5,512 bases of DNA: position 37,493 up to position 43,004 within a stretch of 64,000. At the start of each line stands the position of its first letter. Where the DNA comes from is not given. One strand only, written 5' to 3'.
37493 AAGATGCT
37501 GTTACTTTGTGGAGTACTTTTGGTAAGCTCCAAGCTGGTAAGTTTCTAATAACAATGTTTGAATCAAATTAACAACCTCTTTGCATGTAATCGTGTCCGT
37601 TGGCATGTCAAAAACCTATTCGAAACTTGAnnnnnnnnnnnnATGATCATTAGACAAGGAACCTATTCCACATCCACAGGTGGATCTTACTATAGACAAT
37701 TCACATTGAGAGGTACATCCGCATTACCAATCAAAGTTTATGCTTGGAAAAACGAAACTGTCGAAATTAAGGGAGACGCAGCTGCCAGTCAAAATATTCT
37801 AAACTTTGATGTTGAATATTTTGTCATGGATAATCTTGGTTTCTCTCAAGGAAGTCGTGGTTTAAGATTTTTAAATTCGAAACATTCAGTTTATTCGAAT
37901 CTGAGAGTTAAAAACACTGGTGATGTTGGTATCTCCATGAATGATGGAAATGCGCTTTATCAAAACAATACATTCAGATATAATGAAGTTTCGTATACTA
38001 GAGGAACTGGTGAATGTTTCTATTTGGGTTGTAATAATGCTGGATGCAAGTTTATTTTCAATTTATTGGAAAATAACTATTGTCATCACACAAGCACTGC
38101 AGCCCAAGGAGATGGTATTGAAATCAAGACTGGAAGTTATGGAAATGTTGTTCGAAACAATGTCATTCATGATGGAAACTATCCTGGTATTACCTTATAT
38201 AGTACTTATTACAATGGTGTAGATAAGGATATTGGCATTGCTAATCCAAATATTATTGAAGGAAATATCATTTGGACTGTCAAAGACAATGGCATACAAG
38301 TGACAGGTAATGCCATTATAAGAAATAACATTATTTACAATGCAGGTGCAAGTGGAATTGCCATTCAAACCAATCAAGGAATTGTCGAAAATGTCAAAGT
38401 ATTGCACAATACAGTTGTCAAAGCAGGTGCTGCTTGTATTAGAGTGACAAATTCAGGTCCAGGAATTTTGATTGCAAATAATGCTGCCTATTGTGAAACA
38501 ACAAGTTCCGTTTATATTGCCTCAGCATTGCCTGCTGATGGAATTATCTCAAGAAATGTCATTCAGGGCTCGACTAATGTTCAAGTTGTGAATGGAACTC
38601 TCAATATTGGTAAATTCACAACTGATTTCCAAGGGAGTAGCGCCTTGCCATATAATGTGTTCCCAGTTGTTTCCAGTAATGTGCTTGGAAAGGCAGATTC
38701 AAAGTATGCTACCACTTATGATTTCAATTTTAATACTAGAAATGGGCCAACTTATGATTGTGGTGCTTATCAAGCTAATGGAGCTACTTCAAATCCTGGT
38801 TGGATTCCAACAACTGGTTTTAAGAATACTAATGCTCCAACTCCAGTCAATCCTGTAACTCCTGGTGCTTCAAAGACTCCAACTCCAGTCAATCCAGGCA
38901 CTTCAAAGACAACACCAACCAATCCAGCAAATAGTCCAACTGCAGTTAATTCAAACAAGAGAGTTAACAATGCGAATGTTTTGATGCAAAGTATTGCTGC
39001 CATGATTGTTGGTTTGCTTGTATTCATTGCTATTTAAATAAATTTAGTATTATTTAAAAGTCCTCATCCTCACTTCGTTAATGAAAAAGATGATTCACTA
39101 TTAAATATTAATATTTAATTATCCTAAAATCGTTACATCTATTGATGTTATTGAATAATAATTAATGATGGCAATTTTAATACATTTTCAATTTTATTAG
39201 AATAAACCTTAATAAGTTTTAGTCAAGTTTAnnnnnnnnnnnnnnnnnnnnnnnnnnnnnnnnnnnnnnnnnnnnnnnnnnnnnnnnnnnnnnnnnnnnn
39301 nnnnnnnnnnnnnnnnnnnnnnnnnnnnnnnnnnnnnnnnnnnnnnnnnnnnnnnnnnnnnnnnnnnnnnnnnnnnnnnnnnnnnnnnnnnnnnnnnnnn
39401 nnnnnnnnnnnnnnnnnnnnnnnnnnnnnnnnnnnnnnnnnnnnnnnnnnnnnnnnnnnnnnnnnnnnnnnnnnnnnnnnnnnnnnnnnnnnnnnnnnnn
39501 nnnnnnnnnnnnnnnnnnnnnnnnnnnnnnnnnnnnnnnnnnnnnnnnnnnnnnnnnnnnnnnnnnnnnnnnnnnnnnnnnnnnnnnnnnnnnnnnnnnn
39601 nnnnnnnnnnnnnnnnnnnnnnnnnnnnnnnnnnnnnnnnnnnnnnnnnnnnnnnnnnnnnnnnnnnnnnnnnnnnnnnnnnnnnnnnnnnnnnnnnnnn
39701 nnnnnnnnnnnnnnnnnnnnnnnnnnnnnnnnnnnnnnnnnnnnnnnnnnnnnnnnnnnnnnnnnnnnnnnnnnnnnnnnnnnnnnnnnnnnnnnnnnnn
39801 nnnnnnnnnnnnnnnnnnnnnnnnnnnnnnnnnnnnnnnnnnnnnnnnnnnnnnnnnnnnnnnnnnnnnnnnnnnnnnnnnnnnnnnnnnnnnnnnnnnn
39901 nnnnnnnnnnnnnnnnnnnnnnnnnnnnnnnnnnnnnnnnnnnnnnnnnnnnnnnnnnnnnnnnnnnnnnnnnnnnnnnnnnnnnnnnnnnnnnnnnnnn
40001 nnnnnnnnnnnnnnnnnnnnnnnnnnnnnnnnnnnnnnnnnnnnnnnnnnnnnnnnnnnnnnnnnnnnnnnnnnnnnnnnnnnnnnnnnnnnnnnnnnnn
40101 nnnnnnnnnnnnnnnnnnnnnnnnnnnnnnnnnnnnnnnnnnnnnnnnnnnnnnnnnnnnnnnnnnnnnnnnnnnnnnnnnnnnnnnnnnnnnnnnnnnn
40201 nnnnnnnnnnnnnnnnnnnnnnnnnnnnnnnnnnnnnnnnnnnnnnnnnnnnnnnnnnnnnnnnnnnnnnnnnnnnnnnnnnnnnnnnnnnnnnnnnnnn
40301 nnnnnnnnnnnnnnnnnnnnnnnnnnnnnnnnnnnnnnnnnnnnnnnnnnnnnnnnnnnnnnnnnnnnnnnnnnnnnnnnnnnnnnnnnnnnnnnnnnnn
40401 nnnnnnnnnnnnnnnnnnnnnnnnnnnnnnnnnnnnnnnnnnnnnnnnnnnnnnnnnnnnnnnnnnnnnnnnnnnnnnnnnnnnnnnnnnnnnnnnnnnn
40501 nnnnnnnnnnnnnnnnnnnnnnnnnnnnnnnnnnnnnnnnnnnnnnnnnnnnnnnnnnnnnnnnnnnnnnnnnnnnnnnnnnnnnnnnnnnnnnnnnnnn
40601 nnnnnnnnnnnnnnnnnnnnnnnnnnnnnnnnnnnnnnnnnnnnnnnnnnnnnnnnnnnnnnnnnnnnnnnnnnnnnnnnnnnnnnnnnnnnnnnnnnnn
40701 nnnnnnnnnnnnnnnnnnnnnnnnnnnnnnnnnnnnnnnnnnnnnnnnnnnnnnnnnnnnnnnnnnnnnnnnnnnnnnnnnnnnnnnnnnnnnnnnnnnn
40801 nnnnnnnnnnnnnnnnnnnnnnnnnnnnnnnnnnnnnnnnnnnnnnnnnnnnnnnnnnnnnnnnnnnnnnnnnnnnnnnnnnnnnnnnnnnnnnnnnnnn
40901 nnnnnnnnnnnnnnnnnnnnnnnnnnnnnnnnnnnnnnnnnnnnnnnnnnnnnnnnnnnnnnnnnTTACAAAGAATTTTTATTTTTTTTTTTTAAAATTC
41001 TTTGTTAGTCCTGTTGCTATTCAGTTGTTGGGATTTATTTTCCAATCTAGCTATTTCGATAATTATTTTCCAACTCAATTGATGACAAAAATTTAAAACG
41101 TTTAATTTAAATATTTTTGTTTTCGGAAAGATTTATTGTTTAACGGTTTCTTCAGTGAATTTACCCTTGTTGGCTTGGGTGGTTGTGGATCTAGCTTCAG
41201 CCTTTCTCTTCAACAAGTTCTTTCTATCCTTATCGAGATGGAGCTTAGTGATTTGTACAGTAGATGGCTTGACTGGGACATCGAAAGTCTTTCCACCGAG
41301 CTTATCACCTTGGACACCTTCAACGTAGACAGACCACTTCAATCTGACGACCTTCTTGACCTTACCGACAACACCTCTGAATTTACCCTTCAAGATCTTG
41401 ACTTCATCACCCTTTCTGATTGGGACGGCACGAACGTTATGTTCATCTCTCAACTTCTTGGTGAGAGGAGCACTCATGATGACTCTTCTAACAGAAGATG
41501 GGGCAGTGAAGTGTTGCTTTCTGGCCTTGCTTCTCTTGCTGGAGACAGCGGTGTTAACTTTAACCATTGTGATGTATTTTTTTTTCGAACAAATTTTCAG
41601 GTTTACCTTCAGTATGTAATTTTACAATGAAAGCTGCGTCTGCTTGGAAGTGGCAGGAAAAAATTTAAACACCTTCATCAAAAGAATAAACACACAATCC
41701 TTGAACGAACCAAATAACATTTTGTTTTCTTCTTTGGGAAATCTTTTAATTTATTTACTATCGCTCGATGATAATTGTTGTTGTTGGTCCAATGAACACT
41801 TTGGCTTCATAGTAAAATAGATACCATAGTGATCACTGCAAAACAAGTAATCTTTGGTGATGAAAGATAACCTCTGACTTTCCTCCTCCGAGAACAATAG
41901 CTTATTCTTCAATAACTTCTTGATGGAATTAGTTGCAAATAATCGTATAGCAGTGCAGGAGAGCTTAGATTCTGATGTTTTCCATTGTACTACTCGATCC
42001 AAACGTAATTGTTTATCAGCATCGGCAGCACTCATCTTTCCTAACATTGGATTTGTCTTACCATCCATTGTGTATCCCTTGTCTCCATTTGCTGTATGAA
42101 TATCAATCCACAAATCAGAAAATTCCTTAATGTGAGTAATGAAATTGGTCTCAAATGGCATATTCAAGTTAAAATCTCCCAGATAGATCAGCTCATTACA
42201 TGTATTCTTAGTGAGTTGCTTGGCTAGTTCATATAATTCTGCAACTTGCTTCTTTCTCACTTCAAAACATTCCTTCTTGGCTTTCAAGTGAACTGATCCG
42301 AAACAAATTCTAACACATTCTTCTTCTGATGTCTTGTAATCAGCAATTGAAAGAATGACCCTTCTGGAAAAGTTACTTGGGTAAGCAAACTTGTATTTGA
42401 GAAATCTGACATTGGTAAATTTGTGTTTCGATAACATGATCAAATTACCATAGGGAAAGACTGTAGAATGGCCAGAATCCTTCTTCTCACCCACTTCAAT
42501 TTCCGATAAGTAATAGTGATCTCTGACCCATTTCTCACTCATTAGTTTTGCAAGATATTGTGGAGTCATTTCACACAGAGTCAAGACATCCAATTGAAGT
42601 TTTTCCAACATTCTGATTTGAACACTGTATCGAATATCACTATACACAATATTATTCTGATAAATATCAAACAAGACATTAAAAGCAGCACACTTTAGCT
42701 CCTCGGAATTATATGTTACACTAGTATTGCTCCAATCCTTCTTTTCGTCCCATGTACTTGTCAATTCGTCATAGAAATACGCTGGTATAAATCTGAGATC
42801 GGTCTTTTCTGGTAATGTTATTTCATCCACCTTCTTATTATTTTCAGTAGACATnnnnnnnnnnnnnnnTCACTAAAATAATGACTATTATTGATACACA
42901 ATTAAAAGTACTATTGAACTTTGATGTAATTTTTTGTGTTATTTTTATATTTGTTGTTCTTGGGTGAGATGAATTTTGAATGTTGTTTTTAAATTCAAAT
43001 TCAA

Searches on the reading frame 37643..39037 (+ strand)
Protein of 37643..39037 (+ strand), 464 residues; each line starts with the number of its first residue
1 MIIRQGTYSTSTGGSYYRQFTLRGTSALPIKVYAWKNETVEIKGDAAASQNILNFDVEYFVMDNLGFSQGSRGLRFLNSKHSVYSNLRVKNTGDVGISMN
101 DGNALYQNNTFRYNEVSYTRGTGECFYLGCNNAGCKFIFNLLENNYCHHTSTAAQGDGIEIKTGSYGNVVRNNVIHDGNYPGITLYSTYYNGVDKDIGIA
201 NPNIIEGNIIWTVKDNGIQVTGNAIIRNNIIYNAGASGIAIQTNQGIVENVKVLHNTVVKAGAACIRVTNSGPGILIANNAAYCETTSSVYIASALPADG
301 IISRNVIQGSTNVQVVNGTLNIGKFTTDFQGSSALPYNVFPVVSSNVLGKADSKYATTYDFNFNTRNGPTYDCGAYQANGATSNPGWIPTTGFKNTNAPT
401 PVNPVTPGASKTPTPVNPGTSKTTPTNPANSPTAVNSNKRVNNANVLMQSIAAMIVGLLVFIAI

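Call 94: search_protein_families(library=pfam, proteins=[window:37643-39037:+], max_evalue=0.001)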
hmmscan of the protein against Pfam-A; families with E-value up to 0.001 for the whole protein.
window:37643-39037:+ (464 aa): 2 families
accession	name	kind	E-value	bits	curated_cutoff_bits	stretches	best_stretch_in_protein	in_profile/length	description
PF13229.12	Beta_helix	-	2.8e-17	63.2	25.9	1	141-281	35-157/158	Right handed beta helix region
PF05048.19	NosD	-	2.9e-07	30.6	23.6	1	143-319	25-182/212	Periplasmic copper-binding protein (NosD)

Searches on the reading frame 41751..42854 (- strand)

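Call 75: search_protein_families(library=pfam, proteins=[window:41751-42854:-], max_evalue=0.01)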
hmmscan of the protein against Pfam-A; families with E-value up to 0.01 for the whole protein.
window:41751-42854:- (367 aa): 2 families
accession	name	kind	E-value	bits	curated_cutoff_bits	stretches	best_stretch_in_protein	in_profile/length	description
PF03372.29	Exo_endo_phos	-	0.00036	20.8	24.5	1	58-288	3-200/225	Endonuclease/Exonuclease/phosphatase family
PF22669.2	Exo_endo_phos2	-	0.0021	18.1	27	1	175-231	124-180/288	Endonuclease/Exonuclease/phosphatase family 2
